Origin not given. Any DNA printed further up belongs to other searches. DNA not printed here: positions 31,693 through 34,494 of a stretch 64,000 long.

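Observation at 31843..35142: TIR-like protein + RloC/PrrC-like AAA_13 ATPase: candidate undescribed two-gene anti-phage (abortive infection) cassette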

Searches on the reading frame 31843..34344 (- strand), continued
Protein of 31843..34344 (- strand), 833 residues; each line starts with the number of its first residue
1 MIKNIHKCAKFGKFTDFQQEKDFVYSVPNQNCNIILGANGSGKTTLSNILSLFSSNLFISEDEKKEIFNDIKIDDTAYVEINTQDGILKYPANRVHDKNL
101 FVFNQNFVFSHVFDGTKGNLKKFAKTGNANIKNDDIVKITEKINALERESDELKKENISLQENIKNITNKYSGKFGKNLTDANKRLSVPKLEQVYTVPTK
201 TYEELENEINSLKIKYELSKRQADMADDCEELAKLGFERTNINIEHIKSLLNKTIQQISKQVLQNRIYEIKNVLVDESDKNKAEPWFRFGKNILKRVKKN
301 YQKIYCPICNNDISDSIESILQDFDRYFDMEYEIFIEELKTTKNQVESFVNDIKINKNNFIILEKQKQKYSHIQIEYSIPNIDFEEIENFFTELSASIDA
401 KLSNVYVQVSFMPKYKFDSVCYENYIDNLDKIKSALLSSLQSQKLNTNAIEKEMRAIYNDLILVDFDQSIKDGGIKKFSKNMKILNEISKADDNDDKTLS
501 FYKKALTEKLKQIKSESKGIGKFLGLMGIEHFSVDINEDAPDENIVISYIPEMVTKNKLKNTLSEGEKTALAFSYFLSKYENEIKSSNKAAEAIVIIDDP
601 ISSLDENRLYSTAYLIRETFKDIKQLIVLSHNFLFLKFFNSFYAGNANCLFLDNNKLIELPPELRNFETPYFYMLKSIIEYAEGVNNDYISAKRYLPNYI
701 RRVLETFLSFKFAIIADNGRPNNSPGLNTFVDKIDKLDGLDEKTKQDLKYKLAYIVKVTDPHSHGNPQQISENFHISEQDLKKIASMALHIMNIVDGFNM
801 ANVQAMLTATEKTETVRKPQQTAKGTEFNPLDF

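Call 30: find_encoding_contigs(protein=P0151, flank=5000, max_places=2)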
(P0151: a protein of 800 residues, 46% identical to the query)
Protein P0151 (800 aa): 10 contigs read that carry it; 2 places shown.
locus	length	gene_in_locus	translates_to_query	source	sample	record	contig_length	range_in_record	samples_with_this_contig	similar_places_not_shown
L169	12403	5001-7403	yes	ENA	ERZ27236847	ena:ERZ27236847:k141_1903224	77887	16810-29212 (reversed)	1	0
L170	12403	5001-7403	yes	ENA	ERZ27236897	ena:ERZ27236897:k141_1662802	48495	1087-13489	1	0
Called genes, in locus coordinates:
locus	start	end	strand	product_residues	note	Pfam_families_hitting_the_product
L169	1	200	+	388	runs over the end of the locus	PF13624:SurA_N_3 (weak), PF13145:Rotamase_2, PF13616:Rotamase_3, PF00639:Rotamase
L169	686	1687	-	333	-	PF14057:GGGtGRT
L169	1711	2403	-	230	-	-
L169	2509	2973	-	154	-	PF01242:PTPS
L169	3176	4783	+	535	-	PF00493:MCM (weak), PF00004:AAA, PF07724:AAA_2, PF10431:ClpB_D2-small (weak)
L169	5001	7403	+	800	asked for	PF13166:AAA_13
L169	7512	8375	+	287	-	PF10987:DUF2806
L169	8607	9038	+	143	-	PF11969:DcpS_C (weak), PF01230:HIT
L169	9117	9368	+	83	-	PF02604:PhdYeFM_antitox (weak)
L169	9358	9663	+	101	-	PF05016:ParE_toxin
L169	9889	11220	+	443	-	PF13638:PIN_4, PF02562:PhoH, PF13604:AAA_30 (faint)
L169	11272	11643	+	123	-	PF13366:PDDEXK_3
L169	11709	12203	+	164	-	PF01467:CTP_transf_like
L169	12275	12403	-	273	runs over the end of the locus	PF00795:CN_hydrolase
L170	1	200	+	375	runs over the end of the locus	PF13624:SurA_N_3 (weak), PF13145:Rotamase_2, PF13616:Rotamase_3, PF00639:Rotamase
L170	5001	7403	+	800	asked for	PF13166:AAA_13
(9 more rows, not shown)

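Call 31: search_protein_families(library=pfam, proteins=[L088:4208-4933:+, L089:3989-4762:+, L088:1750-4230:+, L089:2168-3985:+, L089:346-2163:+, L091:1775-2374:+, L092:3551-4300:+, L096:3406-4605:+, L097:598-3510:+, L094:7449-8591:+], max_evalue=0.001)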
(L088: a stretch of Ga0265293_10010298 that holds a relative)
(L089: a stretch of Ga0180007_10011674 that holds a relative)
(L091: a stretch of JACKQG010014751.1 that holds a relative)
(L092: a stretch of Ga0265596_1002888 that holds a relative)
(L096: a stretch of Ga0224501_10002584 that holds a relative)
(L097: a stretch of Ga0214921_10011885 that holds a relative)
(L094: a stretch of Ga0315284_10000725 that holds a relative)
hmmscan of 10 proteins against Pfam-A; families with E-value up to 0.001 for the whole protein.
L088:4208-4933:+ (241 aa): 0 families

L089:3989-4762:+ (257 aa): 3 families
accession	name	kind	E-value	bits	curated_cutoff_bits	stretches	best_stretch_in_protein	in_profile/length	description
PF01555.25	N6_N4_Mtase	-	3.5e-64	217.2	26.7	1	26-254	1-221/221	DNA methylase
PF03602.21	Cons_hypoth95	-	0.00021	21.4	24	0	5-37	93-125/182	Conserved hypothetical protein 95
PF02086.21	MethyltransfD12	-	0.0008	19.7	22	0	20-37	172-187/253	D12 class N6 adenine-specific DNA methyltransferase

L088:1750-4230:+ (826 aa): 8 families
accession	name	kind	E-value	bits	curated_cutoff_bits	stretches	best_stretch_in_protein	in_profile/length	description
PF02384.22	N6_Mtase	-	5.4e-55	187.3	20.4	1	132-442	4-302/311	N-6 DNA Methylase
PF01420.25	Methylase_S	-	1.8e-53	181.6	22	2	638-795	3-149/168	Type I restriction modification DNA specificity domain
PF07669.17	Eco57I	-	4.6e-12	46.8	25.3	1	222-339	2-156/171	Eco57I restriction-modification methylase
PF01170.24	UPF0020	-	1.9e-09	37.9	22.3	1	164-275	20-131/197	RMKL-like, methyltransferase domain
PF05175.20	MTS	-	3.6e-05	23.9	23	1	222-279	57-112/170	Methyltransferase small domain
PF20473.4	MmeI_Mtase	-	3.8e-05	23.4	27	1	172-250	19-92/259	MmeI, DNA-methyltransferase domain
PF13847.12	Methyltransf_31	-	3.9e-05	23.8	27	1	171-275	2-84/145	Methyltransferase domain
PF12161.14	HsdM_N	-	0.00083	20.4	24.5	0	5-102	1-107/135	HsdM N-terminal domain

L089:2168-3985:+ (605 aa): 2 families
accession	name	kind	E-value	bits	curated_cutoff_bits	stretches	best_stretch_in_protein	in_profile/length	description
PF09491.16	RE_AlwI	-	3.8e-87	293.5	23.1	1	106-549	2-441/441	AlwI restriction endonuclease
PF03732.24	Retrotrans_gag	-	8.4e-05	23.2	24.1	0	228-271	22-66/97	Retrotransposon gag protein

L089:346-2163:+ (605 aa): 4 families
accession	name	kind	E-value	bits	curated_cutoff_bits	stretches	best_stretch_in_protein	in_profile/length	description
PF04002.20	RadC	-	5.5e-37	126.8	22.1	1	107-223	1-118/121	RadC-like JAB domain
PF02086.21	MethyltransfD12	-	1e-35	124.1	22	1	283-536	1-242/253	D12 class N6 adenine-specific DNA methyltransferase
PF20582.4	UPF0758_N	-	1.9e-23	82.7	27.1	1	9-83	1-76/77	UPF0758 N-terminal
PF03602.21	Cons_hypoth95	-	0.00046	20.3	24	0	455-523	93-166/182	Conserved hypothetical protein 95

L091:1775-2374:+ (199 aa): 0 families

L092:3551-4300:+ (249 aa): 0 families

L096:3406-4605:+ (399 aa): 0 families

L097:598-3510:+ (970 aa): 7 families
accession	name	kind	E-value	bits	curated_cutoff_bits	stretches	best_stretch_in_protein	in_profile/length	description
PF12008.13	EcoR124_C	-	7.1e-65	219.6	23.1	1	707-963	1-260/260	Type I restriction and modification enzyme - subunit R C terminal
PF18766.7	SWI2_SNF2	-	4.1e-61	206.9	26.7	1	242-483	1-219/221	SWI2/SNF2 ATPase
PF22679.2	T1R_D3-like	-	1.4e-58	198.2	27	1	505-686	2-158/158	Type I restriction enzyme subunit R domain 3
PF04851.21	ResIII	-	1.6e-41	142.4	22.5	1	237-410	2-163/164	Type III restriction enzyme, res subunit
PF04313.20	HSDR_N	-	6.7e-40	137.5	25.1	1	3-186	1-196/198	Type I restriction enzyme R protein N terminus (HSDR_N)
PF00270.35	DEAD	-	1e-09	38.8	26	1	243-410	4-161/167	DEAD/DEAH box helicase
PF00176.29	SNF2-rel_dom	-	0.00014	21.5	24.9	1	242-412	1-166/290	SNF2-related domain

L094:7449-8591:+ (380 aa): 2 families
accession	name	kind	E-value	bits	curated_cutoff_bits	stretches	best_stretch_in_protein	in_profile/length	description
PF17170.10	DUF5128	-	2.4e-10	40.5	22.9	1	86-161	53-130/321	6-bladed beta-propeller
PF01436.27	NHL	-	0.00043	20.6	20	0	122-149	1-28/28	NHL repeat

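Call 40: search_solved_structures(query=A2, max_evalue=0.001)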
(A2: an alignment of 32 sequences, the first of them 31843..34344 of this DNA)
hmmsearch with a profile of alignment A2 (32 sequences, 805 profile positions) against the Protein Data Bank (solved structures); distinct sequences matched with E-value up to 0.001: 1.
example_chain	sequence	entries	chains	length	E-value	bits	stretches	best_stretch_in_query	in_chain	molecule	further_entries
3qku_A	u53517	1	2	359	0.00069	21.1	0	557-627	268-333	DNA double-strand break repair rad50 ATPase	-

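Call 67: search_dna_similar(query=window:31843-34344:-, collection=plasmids, mode=protein, max_rows=25, max_evalue=1e-10)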
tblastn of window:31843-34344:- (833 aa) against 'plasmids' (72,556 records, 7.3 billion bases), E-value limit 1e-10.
Records with a match: 119; places in all: 120; records where one place covers at least 80% of the query: 1.
Best place of each record, by identity: <60% 119.
By first word of the organism name: Pseudomonas 23; Citrobacter 20; Enterobacter 17; Klebsiella 16; Salmonella 10; Bradyrhizobium 7; Escherichia 5; Sphingobium 4; Xanthomonas 4; Cupriavidus 2; and 10 more.
By predicted mobility (MOB-suite, as given by PLSDB): conjugative 102; mobilizable 9; non-mobilizable 8.
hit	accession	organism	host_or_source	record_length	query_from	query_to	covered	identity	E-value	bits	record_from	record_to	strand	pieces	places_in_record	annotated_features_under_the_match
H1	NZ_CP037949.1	Erwinia sp. QL-Z3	mixed culture,soil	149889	9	712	85%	23.4%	9e-12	77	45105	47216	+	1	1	AAA family ATPase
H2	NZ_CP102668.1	Sphingobium sp. JS3065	whole organism,chemical plant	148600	390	710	39%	26.4%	2e-13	82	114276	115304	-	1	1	AAA family ATPase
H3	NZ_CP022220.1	Bradyrhizobium guangxiense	peanut,cell culture,roots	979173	564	833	32%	29.5%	3e-17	95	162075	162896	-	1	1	none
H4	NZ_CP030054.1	Bradyrhizobium guangzhouense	Arachis hypogaea,Microbe,nodule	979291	564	833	32%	29.5%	3e-17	95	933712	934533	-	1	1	none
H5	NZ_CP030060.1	Bradyrhizobium sp. CCBAU 53351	Arachis hypogaea,Microbe,nodule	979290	564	833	32%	29.5%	3e-17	95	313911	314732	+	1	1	none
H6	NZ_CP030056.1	Bradyrhizobium sp. CCBAU 53340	Arachis hypogaea,Microbe,nodule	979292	564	833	32%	29.5%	3e-17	95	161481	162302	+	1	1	none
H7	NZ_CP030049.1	Bradyrhizobium sp. CCBAU 53338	Arachis hypogaea,Microbe,nodule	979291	564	833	32%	29.5%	3e-17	95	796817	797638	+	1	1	none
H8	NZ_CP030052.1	Bradyrhizobium guangdongense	peanut,cell culture,roots of peanut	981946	564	833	32%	29.5%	3e-17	95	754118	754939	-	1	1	none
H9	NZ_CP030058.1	Bradyrhizobium guangdongense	Arachis hypogaea,Microbe,nodule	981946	564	833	32%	29.5%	3e-17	95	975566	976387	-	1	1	none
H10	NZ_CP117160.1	Sphingobium sp. AntQ-1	Genomic DNA,PAH-contaminated soil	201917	448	710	32%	26.7%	2e-13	83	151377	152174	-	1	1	AAA family ATPase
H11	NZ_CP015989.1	Sphingobium sp. EP60837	cell culture,soil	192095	448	710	32%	26.7%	2e-13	83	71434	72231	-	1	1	AAA family ATPase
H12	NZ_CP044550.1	Hydrogenophaga sp. BPS33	-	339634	563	773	25%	30.6%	1e-15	90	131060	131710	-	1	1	AAA family ATPase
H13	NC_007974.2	Cupriavidus metallidurans CH34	-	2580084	563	764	24%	31.7%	9e-17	93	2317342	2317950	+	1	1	none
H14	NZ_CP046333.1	Cupriavidus metallidurans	sedimentation pond in a zinc factory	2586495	563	764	24%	31.7%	9e-17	93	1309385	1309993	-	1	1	none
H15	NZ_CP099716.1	Dietzia kunjamensis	cell culture,water from a container for ...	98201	528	717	23%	32.4%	4e-16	91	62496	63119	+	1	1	AAA family ATPase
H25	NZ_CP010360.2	Enterobacter roggenkampii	Homo sapiens,Rectal swab,excreted ...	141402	563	712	18%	34.1%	2e-16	92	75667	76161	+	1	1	AAA family ATPase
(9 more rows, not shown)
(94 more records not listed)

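Call 70: get_annotated_region(hit=H25, flank=6000)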
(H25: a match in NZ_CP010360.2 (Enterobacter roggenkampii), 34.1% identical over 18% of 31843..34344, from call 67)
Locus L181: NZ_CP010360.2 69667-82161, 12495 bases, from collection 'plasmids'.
description: Enterobacter roggenkampii strain 35734 plasmid p35734-141.404kb, complete sequence
organism: Enterobacter roggenkampii (NCBI taxid 1812935)
taxonomy: Bacteria; Pseudomonadota; Gammaproteobacteria; Enterobacterales; Enterobacteriaceae; Enterobacter; Enterobacter roggenkampii
host: -; source: Homo sapiens,Rectal swab,excreted bodily substance; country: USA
typing (MOB-suite, as given by PLSDB): conjugative; replicon IncA,IncP; relaxase MOBH,MOBP; mating-pair formation MPF_T
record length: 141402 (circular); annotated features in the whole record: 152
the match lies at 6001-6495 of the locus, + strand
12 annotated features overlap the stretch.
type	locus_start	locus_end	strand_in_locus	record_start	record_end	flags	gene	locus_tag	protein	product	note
CDS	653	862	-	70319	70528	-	-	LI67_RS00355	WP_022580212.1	hypothetical protein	-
CDS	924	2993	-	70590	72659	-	-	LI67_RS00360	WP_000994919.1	ParB/RepB/Spo0J family partition protein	-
CDS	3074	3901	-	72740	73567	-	-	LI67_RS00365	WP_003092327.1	DUF932 domain-containing protein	-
CDS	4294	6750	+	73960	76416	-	-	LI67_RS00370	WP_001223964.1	AAA family ATPase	-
CDS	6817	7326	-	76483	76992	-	radC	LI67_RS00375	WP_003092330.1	DNA repair protein RadC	GO:0006281 - DNA repair [Evidence IEA]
CDS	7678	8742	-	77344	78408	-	-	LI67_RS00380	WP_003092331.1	PDDEXK nuclease domain-containing protein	-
CDS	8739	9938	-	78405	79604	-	-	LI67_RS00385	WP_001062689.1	site-specific integrase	GO:0015074 - DNA integration [Evidence IEA]; GO:0006310 - DNA recombination [Evidence IEA]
CDS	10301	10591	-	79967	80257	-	-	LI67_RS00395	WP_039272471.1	hypothetical protein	-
CDS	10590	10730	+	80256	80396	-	-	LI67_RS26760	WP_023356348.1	hypothetical protein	-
CDS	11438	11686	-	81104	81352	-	-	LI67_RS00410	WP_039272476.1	hypothetical protein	-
CDS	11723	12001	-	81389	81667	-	-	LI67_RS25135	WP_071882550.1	RNA-binding protein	-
CDS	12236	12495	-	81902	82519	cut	-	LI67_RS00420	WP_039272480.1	hypothetical protein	-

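Call 72: predict_structure(alignment_id=A2)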
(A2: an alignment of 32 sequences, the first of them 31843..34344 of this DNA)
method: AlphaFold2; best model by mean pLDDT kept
length: 833 residues; sequences in the alignment: 32
mean_pLDDT: 79.1   pTM: 0.49
mean pLDDT of the five models: 79.1, 78.6, 76.1, 75.7, 73.9
residues with pLDDT >= 90: 157; 70-90: 524; 50-70: 98; < 50: 54
segments of 3 or more residues with pLDDT < 50: 115-125, 556-559, 715-718, 721-723, 765-772, 810-833
pLDDT, mean of each block of 10 residues (from residue 1): 90 88 80 86 89 85 87 91 89 81 83 48 49 72 88 91 90 79 74 82 87 83 86 90 87 72 78 84 82 83 81 84 75 85 92 93 90 83 90 92 85 86 91 90 81 87 90 87 88 82 83 81 79 70 67 52 72 87 77 84 64 83 89 80 82 89 65 80 80 81 76 53 60 74 86 85 52 68 90 79 58 39 33 32
secondary structure, 60 per line:
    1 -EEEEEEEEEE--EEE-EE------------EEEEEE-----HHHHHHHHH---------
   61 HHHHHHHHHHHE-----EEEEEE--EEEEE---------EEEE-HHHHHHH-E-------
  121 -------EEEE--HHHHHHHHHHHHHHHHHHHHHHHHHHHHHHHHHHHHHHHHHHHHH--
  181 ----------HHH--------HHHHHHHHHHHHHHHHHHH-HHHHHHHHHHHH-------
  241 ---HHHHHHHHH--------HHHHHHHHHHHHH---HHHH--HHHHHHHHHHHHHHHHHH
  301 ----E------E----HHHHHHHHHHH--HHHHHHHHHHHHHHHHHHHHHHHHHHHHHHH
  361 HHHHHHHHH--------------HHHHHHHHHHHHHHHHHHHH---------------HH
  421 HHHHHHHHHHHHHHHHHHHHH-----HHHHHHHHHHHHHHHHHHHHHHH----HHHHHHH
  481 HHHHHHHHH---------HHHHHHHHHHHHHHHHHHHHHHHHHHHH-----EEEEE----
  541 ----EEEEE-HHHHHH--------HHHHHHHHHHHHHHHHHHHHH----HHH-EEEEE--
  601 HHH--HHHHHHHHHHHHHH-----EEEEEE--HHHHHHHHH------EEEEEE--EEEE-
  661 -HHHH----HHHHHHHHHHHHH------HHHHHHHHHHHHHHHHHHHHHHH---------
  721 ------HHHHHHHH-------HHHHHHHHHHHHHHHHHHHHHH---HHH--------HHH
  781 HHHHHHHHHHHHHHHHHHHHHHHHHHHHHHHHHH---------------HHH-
elements in order (helices of 4 or more, strands of 3 or more residues): E2-11 E14-16 E32-37 H43-51 H61-71 E78-83 E86-90 E100-103 H105-111 E128-131 H134-178 H202-220 H222-233 H244-252 H261-273 H277-280 H283-300 H317-327 H330-369 H384-403 H419-441 H447-469 H474-489 H499-526 E532-536 E545-549 H551-556 H565-585 E594-598 H606-619 E625-630 H633-641 E648-653 E656-659 H662-665 H670-682 H689-711 H727-734 H742-763 H778-814
